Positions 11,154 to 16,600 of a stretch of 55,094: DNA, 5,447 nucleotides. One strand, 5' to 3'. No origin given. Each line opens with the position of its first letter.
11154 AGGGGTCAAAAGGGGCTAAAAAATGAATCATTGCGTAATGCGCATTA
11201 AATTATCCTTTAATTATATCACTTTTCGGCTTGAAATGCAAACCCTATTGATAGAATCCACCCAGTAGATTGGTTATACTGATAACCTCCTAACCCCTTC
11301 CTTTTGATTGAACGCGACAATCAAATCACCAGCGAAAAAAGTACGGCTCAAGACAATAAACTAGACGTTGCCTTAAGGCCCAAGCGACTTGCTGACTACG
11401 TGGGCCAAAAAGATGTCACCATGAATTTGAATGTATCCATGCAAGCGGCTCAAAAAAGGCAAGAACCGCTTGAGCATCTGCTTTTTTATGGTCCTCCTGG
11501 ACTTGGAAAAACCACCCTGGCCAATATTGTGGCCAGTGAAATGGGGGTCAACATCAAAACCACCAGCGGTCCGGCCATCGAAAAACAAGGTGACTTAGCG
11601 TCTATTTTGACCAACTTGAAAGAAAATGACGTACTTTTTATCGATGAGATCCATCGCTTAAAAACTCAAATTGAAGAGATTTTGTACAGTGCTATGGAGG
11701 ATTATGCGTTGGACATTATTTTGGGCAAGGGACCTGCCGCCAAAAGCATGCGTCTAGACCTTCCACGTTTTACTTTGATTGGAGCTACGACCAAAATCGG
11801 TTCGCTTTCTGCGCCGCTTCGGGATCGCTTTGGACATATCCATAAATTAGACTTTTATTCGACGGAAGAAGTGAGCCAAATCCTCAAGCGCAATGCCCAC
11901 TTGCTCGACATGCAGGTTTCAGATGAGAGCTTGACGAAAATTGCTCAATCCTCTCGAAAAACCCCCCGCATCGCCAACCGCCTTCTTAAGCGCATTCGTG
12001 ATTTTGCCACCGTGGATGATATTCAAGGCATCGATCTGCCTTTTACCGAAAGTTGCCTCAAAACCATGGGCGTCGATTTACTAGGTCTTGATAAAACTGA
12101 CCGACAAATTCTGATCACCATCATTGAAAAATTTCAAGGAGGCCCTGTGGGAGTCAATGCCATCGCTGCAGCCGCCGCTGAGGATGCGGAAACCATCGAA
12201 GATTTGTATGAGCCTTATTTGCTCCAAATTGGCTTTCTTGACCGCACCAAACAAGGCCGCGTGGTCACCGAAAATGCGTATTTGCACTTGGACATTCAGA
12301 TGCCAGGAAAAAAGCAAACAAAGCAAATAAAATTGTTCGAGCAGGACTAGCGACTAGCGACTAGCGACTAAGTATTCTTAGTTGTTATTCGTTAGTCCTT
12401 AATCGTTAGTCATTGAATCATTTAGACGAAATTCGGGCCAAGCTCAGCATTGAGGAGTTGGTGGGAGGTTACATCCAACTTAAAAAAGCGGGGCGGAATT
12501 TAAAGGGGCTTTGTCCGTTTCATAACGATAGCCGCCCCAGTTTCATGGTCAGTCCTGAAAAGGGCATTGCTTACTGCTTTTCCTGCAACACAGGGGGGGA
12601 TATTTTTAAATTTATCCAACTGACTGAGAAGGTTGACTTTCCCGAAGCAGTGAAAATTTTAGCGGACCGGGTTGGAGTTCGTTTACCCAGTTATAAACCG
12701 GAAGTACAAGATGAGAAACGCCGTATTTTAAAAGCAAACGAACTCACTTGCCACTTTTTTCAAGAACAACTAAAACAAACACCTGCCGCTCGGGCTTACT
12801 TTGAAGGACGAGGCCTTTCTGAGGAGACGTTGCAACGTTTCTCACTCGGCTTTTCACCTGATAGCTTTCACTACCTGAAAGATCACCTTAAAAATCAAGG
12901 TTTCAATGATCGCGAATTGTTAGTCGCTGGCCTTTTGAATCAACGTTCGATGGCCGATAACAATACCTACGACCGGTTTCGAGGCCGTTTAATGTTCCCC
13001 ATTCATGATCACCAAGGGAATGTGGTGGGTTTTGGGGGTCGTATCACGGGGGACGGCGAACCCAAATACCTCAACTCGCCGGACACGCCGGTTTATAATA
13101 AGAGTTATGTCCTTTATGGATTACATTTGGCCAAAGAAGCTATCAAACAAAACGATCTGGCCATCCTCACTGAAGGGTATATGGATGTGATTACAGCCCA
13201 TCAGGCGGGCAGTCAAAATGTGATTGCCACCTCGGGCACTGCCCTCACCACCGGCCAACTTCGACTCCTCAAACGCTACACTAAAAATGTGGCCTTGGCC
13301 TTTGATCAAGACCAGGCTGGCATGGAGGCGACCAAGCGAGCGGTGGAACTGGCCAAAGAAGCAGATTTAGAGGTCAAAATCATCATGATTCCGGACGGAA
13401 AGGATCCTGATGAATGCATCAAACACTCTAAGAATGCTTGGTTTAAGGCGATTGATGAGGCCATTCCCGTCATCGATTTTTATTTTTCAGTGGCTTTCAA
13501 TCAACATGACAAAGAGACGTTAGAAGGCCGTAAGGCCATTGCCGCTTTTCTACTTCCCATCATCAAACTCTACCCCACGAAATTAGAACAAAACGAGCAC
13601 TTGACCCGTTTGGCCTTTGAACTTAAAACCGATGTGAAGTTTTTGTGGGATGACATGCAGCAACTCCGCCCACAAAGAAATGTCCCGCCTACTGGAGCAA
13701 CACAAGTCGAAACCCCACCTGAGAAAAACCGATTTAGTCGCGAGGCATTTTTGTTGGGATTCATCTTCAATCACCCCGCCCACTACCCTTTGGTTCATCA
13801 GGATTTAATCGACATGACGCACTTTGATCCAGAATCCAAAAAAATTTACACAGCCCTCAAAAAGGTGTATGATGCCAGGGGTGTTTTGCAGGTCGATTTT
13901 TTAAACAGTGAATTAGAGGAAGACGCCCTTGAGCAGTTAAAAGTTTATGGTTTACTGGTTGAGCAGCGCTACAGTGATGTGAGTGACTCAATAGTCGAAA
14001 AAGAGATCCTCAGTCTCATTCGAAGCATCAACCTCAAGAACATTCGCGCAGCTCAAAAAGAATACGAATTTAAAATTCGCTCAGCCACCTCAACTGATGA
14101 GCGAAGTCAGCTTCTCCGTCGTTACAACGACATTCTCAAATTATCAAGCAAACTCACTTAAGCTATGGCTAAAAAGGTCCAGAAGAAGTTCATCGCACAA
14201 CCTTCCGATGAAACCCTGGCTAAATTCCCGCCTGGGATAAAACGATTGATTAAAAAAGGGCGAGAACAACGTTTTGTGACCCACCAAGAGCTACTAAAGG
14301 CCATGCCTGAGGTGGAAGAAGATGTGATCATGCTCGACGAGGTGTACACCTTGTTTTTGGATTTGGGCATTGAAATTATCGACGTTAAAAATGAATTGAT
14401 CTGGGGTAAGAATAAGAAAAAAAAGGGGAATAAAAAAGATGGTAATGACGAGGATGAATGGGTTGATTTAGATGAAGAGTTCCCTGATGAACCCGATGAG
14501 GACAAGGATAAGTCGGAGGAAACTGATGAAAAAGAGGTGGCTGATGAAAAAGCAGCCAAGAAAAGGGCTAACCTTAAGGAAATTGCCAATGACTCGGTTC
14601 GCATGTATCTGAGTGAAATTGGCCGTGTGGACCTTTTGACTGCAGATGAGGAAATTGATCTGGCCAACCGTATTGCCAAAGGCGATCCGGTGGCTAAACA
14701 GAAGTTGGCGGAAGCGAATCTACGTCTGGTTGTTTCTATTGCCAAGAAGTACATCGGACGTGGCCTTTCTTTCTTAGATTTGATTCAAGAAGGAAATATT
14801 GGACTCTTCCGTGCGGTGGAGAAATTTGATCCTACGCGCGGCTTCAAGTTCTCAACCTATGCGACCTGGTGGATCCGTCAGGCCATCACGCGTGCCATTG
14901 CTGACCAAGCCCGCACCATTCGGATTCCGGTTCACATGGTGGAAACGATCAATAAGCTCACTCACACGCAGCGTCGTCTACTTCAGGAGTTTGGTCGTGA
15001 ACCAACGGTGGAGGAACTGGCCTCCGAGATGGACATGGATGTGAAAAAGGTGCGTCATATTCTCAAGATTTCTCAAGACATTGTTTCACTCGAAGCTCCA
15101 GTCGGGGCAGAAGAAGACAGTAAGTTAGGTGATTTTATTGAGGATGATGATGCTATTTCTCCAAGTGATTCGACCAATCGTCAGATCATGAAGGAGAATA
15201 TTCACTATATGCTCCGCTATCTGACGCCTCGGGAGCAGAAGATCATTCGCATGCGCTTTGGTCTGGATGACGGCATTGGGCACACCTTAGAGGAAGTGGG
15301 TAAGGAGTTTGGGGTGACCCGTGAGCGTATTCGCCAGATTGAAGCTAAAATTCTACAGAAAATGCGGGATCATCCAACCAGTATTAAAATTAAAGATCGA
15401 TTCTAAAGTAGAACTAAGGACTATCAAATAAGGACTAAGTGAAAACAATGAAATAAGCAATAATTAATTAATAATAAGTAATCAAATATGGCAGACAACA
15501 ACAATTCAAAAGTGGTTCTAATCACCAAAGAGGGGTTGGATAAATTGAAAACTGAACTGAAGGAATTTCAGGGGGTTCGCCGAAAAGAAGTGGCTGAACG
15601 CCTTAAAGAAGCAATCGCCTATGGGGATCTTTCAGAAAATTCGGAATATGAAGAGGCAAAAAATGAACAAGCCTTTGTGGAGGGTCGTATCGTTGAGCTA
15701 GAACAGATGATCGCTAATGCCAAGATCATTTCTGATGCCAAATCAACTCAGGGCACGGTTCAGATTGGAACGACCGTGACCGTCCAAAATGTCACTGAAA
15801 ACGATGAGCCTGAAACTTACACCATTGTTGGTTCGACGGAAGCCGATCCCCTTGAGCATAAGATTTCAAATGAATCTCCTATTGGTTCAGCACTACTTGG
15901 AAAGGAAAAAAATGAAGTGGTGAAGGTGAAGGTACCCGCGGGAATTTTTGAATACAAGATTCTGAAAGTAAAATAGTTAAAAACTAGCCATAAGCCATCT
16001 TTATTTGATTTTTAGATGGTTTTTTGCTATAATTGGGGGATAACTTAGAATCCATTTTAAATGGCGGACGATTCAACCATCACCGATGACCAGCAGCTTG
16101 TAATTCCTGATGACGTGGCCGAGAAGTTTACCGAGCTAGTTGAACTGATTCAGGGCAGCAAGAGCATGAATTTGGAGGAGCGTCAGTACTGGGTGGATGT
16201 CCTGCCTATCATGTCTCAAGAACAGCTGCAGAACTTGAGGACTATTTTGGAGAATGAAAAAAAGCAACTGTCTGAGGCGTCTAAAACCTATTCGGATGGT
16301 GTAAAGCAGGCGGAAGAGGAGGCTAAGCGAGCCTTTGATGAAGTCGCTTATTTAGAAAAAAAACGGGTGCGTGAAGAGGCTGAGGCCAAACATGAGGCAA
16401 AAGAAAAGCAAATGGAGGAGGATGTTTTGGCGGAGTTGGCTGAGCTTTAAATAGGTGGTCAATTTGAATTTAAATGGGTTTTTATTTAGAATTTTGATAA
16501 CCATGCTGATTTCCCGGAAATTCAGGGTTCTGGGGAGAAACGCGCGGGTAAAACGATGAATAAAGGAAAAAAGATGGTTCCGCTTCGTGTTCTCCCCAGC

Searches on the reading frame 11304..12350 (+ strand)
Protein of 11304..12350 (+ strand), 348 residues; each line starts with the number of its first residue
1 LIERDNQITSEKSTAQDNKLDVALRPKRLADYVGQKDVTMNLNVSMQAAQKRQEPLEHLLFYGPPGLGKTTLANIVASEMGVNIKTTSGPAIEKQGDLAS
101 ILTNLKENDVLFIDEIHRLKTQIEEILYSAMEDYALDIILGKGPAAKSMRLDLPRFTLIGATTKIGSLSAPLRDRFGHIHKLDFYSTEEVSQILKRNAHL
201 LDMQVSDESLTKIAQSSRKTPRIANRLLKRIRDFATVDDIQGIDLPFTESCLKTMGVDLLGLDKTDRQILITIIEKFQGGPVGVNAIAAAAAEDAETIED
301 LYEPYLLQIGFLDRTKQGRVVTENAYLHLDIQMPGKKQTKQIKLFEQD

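Call 80: search_protein_families(library=pfam, proteins=[window:11304-12350:+], max_evalue=0.01)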
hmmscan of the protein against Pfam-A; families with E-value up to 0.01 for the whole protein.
window:11304-12350:+ (348 aa): 20 families
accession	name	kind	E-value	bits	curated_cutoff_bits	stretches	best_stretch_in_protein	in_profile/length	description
PF05496.18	RuvB_N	-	3.5e-78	261.3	27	1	24-182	1-159/159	Holliday junction DNA helicase RuvB P-loop domain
PF05491.19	RuvB_C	-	1.2e-23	83.2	24.7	1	260-329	2-71/72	RuvB C-terminal winged helix domain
PF00004.35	AAA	-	1.2e-22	81.2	21.2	1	59-180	1-127/131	ATPase family associated with various cellular activities (AAA)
PF17864.7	AAA_lid_4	-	1.7e-22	79.4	27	1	185-258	1-74/74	RuvB AAA lid domain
PF07728.20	AAA_5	-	5.3e-10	39.9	22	1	58-176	1-139/139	AAA domain (dynein-related subfamily)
PF00910.28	RNA_helicase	-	1.5e-05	25.9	21.5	1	60-128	2-72/105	RNA helicase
PF01078.27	Mg_chelatase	-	2.6e-05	24.2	20.3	0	57-77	23-43/207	Magnesium chelatase, subunit ChlI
PF13173.12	AAA_14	-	0.00012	22.6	27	1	59-139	5-94/129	AAA domain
PF00308.24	Bac_DnaA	-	0.00015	22.5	23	0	39-80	17-58/162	Bacterial DnaA ATPAse domain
PF13401.12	AAA_22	-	0.00023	21.9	27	0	58-79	7-28/130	AAA domain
PF13191.12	AAA_16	-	0.00094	20.2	32.6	0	52-79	21-47/167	AAA ATPase domain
PF13238.12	AAA_18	-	0.0014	19.5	29.4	1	62-130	4-71/128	AAA domain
PF25199.1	nSTAND_NTPase5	-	0.002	18.4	34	1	45-140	31-130/145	Novel STAND NTPase 5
PF20720.3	nSTAND3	-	0.0023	18.1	27.2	1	46-114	7-72/155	Novel STAND NTPase 3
PF07726.17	AAA_3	-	0.0036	17.6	27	0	58-85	1-28/131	ATPase family associated with various cellular activities (AAA)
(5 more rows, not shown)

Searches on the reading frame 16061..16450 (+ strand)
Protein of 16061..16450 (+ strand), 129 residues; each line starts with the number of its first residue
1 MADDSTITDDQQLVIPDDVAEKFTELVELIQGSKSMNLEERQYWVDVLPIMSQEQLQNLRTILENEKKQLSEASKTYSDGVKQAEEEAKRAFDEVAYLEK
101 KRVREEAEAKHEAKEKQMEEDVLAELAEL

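Call 44: search_protein_families(library=pfam, proteins=[window:16061-16450:+], max_evalue=0.01)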
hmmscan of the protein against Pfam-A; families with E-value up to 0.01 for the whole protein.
window:16061-16450:+ (129 aa): 1 family
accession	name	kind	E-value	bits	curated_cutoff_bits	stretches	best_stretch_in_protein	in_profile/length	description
PF15404.12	PH_4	-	0.0031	17.8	27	1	54-120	68-133/183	Pleckstrin homology domain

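Call 81: search_protein_families(library=ncbifam, proteins=[window:16061-16450:+], max_evalue=0.01)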
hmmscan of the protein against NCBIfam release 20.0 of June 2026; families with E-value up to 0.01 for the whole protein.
window:16061-16450:+ (129 aa): 1 family
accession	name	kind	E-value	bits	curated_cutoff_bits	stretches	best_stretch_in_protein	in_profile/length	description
NF012003.1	PRK15459.1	equivalog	0.0053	17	200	0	54-114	13-71/140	flagella biosynthesis chaperone FlgN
